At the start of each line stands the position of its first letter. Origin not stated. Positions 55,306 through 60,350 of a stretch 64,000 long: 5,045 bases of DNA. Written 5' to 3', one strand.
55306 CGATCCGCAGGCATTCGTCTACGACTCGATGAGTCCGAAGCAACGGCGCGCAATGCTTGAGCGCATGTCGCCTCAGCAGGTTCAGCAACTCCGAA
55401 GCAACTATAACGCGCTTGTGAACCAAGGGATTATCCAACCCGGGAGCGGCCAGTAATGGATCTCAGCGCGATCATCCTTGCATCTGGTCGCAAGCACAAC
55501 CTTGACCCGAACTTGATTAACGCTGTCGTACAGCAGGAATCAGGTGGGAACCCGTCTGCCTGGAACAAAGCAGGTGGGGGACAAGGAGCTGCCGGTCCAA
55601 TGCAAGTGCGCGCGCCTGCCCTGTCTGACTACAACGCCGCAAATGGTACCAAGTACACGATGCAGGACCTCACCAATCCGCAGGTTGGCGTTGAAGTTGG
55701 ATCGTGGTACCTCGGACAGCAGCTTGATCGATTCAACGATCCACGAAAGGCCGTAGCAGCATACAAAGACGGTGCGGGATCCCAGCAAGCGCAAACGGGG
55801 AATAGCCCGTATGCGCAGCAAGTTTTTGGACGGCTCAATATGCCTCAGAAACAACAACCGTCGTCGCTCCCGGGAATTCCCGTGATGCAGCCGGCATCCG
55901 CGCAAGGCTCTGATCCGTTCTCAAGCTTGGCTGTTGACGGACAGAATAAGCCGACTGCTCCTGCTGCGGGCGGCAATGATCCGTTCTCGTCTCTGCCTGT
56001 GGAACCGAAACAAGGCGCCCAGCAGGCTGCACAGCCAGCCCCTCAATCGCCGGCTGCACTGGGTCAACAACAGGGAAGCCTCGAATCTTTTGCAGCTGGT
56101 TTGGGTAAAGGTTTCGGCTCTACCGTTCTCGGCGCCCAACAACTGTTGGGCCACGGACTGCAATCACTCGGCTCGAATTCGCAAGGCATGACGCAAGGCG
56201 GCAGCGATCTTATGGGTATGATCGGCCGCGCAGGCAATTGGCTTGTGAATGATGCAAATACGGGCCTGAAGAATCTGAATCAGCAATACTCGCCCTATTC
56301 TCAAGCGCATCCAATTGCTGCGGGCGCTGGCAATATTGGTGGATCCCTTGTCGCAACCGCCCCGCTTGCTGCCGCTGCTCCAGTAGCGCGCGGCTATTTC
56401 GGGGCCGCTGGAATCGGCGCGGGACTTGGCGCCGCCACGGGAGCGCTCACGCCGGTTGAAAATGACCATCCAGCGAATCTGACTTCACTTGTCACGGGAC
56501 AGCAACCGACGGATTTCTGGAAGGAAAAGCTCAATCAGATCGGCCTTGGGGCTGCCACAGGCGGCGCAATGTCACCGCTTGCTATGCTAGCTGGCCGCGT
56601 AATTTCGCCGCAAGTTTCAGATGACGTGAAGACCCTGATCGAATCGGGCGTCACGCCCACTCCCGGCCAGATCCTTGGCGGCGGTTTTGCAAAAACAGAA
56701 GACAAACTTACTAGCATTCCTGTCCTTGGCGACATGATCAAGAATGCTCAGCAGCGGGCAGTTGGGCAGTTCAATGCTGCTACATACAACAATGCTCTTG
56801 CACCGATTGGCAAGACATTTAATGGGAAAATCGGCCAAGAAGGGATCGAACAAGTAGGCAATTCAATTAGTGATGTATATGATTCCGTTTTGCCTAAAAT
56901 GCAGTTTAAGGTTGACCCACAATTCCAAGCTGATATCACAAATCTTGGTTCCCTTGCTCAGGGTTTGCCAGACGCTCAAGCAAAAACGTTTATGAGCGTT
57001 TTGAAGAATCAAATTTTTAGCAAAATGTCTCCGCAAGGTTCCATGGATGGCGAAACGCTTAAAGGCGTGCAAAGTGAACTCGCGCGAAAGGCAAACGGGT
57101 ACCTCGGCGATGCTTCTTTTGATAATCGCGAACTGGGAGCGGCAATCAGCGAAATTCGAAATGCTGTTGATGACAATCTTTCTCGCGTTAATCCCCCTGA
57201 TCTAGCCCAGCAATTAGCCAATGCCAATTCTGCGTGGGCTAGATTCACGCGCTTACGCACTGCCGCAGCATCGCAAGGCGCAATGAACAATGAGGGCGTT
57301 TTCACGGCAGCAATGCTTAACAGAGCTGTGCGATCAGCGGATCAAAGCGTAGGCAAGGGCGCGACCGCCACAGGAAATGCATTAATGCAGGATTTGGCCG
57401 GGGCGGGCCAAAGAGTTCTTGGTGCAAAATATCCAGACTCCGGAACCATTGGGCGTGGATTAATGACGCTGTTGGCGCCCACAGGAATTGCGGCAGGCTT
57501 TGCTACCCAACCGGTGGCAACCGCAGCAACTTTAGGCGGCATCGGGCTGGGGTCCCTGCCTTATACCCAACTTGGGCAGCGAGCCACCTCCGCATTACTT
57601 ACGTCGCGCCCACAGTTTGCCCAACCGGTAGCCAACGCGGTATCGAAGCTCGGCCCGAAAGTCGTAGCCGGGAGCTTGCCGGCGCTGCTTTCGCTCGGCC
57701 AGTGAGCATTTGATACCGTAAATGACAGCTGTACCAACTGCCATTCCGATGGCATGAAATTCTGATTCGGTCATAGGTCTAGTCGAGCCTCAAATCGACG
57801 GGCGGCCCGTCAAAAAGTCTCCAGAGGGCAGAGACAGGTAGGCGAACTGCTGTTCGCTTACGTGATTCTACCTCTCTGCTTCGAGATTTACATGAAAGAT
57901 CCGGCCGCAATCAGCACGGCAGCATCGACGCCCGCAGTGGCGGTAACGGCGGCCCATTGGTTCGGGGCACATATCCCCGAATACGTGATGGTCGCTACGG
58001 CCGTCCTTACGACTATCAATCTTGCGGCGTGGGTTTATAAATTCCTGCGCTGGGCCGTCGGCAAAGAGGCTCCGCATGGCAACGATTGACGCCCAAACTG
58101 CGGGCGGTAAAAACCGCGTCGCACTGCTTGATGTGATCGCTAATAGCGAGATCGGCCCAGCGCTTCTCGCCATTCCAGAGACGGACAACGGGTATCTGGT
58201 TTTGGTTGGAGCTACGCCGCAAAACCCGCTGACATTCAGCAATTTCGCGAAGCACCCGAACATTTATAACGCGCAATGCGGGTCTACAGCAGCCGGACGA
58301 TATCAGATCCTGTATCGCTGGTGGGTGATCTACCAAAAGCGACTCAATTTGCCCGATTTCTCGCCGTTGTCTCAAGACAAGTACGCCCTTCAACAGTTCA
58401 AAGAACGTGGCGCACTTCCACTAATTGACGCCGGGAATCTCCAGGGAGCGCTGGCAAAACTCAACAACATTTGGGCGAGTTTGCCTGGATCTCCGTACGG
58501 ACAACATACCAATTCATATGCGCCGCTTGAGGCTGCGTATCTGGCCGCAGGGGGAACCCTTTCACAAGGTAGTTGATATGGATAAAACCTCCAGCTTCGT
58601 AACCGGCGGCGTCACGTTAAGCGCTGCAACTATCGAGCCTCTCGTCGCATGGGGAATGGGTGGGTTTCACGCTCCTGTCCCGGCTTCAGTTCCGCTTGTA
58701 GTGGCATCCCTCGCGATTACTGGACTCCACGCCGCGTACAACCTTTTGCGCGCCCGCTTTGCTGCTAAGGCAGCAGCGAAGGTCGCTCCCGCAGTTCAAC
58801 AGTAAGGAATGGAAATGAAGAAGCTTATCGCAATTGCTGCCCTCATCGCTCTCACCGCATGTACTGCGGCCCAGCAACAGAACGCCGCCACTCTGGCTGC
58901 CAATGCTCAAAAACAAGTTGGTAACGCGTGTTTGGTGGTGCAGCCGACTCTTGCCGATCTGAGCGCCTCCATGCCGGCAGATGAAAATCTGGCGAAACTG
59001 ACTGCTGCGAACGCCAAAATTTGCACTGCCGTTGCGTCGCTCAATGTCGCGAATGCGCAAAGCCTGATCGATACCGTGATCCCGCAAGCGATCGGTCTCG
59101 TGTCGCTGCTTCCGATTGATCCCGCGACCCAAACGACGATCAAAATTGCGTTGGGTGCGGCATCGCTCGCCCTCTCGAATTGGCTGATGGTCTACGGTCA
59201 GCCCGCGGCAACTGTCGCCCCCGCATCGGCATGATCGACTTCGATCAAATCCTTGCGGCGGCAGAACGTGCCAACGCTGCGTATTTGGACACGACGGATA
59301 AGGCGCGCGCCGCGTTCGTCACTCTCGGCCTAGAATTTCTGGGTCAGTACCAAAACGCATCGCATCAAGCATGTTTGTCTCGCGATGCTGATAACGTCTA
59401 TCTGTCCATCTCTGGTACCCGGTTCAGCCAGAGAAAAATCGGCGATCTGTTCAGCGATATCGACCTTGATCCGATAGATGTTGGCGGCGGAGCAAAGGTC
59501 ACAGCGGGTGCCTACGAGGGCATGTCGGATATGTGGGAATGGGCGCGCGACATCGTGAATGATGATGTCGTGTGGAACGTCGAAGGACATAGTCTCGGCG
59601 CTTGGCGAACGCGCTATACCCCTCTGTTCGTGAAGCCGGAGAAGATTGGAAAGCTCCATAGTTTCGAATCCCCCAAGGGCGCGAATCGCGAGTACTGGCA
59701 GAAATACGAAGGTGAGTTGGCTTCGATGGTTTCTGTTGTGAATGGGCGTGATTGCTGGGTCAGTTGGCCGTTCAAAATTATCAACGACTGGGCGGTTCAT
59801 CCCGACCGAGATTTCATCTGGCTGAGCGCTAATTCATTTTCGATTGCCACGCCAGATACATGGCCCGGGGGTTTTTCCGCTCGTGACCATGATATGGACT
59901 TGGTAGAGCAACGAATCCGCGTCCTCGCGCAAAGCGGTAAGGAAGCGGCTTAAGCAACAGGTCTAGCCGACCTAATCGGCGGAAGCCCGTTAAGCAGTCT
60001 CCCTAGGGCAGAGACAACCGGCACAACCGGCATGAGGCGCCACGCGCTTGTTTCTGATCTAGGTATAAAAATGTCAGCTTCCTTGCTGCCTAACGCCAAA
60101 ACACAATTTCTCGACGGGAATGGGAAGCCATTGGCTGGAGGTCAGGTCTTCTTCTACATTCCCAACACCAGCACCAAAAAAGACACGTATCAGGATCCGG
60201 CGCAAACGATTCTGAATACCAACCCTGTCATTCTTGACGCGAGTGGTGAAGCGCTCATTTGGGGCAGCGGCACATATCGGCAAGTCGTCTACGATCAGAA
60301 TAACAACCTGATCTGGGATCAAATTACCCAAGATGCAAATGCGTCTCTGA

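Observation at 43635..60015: Covarying H-type pseudoknot RNA motif repeated three times in front of late genes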

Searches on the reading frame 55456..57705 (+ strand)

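Call 38: search_protein_families(library=phrogs, proteins=[window:55456-57705:+], max_evalue=0.001)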
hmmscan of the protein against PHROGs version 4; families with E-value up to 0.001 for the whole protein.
window:55456-57705:+ (749 aa): 6 families
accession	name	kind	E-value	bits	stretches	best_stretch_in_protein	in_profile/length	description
phrog_669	-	lysis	2.7e-09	35.9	1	12-112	930-1025/1946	endolysin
phrog_13449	-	other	4.1e-08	34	1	6-126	10-118/269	transglycosylase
phrog_2013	-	tail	5.9e-06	26.3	1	9-133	474-595/657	lytic tail protein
phrog_34720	-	other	0.00049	21.2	1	21-107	3-86/120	transglycosylase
phrog_28981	-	other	0.00061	20.5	0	5-121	93-199/210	transglycosylase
phrog_32437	-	unknown function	0.00084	20.3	0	14-108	83-171/205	-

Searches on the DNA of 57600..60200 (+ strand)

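Call 11: search_dna_similar(query=window:57600-60200:+, collection=phages, mode=distant, max_rows=30)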
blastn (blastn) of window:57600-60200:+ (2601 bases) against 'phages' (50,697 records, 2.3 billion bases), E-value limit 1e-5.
Records with a match: 2; places in all: 2; records where one place covers at least 80% of the query: 0.
Best place of each record, by identity: 60-80% 2.
By first word of the organism name: Shewanella 1; Hujiaoplasma 1.
By host as written in the record: Shewanella baltica 1; Tenericutes bacterium zrk29 1.
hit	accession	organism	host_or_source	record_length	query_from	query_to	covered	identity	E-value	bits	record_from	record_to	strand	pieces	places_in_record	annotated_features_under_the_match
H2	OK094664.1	Shewanella phage vB_Sb_QDWS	Shewanella baltica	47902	1336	1616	11%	68.0%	1e-17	100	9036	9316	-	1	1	hypothetical protein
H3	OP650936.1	Hujiaoplasma phage zrk29-1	Tenericutes bacterium zrk29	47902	1336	1616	11%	68.0%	1e-17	100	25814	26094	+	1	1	record has no annotation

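Call 50: search_rna_families(source=window, start=57700, end=60100, threshold=evalue, max_evalue=10)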
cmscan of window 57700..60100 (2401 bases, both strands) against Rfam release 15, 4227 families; matches with E-value up to 10: 1.
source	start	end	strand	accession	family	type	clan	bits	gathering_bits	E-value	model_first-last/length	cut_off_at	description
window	59293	59407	+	RF01734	Fluoride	Cis-reg; riboswitch;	-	13.2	34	2.8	1-64/64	no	Fluoride riboswitch aptamer (crcB RNA motif)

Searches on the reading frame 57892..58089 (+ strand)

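Call 38: search_protein_families(library=phrogs, proteins=[window:57892-58089:+], max_evalue=0.001)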
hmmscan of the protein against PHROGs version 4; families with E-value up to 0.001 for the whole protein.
window:57892-58089:+ (65 aa): 1 family
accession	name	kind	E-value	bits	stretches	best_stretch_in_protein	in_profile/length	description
phrog_920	-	lysis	3.3e-06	27.5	1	9-52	12-55/67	holin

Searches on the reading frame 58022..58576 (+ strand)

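Call 38: search_protein_families(library=phrogs, proteins=[window:58022-58576:+], max_evalue=0.001)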
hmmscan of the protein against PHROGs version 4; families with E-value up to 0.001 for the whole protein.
window:58022-58576:+ (184 aa): 4 families
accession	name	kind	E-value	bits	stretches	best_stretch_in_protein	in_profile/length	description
phrog_90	-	lysis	5.5e-41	141.3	1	13-181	637-809/1168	endolysin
phrog_17029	-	unknown function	6.4e-35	121.9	1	30-182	8-166/241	-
phrog_17230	-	tail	1.9e-15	57.5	1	84-173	421-510/580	tail fiber protein/ lysozyme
phrog_28672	-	other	2.4e-06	27.4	1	86-175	60-154/397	metallo-endopeptidase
